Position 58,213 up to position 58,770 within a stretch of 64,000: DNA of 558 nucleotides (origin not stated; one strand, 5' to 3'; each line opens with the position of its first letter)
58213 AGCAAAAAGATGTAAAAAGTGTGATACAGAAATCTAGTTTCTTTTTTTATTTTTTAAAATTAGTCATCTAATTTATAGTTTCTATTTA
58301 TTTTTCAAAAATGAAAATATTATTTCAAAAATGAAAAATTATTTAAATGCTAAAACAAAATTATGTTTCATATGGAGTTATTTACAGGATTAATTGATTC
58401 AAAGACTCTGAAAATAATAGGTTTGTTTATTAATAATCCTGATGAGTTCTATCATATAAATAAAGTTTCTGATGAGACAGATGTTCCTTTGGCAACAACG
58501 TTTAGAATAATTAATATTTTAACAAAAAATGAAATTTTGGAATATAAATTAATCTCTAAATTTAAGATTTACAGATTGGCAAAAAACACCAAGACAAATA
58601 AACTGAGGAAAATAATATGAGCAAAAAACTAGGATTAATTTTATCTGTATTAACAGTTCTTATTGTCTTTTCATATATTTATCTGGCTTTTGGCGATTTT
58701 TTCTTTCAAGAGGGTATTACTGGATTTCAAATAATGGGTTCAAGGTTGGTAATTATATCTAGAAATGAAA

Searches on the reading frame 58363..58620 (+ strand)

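Call 73: search_protein_families(library=pfam, proteins=[window:58363-58620:+], max_evalue=1)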
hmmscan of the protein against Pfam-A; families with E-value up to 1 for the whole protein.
window:58363-58620:+ (85 aa): 1 family
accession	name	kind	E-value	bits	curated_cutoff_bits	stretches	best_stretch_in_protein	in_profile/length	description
PF09339.16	HTH_IclR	-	0.00089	19.4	22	1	14-61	4-50/52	IclR helix-turn-helix domain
